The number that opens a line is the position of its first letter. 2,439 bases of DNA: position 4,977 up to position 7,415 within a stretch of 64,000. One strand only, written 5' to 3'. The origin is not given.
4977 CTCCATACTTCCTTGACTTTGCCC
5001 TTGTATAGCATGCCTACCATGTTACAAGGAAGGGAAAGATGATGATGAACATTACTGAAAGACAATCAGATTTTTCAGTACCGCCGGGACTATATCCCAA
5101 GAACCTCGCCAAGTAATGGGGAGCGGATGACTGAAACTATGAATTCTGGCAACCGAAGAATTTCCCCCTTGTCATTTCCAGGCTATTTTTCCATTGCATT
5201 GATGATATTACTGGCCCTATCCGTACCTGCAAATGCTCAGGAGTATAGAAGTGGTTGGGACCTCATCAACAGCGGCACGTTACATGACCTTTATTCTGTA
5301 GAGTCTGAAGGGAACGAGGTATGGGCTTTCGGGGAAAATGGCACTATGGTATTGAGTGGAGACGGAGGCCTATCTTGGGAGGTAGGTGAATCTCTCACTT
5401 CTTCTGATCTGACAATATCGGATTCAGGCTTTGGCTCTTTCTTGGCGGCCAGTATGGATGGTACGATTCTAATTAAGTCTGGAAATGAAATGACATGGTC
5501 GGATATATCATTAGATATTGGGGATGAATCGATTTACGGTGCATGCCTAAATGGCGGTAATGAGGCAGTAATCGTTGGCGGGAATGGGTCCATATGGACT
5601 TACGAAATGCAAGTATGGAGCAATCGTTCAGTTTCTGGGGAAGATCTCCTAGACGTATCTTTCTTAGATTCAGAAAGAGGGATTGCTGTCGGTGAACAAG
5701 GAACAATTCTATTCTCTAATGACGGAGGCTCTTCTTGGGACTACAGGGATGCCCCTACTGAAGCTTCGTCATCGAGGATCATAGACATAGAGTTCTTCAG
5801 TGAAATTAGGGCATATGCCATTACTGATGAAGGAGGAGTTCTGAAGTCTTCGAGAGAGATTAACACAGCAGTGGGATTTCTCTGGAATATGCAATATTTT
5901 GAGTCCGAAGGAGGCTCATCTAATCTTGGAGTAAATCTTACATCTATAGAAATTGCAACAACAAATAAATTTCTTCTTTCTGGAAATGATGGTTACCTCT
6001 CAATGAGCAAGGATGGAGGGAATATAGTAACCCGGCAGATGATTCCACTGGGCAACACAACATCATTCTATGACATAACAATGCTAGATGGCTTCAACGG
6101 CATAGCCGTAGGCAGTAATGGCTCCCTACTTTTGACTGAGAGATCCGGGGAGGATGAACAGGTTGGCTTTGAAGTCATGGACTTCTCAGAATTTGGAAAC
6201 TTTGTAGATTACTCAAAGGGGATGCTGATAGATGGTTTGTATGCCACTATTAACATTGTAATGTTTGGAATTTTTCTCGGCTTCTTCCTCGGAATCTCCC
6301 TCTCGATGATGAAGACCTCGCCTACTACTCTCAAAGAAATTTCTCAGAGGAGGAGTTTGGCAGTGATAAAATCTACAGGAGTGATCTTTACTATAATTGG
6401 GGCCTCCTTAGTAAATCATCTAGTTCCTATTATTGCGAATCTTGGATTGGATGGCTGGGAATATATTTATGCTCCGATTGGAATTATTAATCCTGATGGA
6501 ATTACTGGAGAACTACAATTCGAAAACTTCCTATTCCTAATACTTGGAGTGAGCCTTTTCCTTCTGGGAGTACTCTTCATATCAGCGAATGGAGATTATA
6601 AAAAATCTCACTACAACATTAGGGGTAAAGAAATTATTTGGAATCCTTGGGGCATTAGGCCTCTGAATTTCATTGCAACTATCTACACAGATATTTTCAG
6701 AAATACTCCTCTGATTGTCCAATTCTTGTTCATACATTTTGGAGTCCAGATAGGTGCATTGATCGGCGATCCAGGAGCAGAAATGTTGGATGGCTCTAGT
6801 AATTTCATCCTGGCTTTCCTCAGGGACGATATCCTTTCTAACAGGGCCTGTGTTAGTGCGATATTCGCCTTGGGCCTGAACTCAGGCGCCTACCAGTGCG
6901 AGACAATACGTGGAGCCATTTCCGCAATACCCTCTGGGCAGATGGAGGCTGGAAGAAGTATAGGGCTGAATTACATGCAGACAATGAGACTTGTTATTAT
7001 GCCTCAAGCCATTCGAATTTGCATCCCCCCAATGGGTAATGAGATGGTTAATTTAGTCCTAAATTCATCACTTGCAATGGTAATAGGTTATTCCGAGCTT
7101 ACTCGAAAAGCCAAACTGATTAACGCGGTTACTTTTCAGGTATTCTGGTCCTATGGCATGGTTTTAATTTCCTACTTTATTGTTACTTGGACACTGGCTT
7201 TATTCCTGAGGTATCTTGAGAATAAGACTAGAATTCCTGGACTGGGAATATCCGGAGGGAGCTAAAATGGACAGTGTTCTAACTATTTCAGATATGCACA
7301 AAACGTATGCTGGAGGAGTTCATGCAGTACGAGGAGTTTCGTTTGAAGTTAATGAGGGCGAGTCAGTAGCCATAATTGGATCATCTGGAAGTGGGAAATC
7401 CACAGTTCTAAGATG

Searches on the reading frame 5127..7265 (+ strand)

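Call 11: search_protein_families(library=pfam, proteins=[window:5127-7265:+], max_evalue=0.001)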
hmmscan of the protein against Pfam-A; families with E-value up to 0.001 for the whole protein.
window:5127-7265:+ (712 aa): 2 families
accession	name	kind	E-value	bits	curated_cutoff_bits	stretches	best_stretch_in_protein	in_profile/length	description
PF14870.12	PSII_BNR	-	5.2e-15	55.9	27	1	166-240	228-301/303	Photosynthesis system II assembly factor YCF48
PF00528.27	BPD_transp_1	-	1.4e-14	54.7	26.4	1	512-702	15-183/184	Binding-protein-dependent transport system inner membrane component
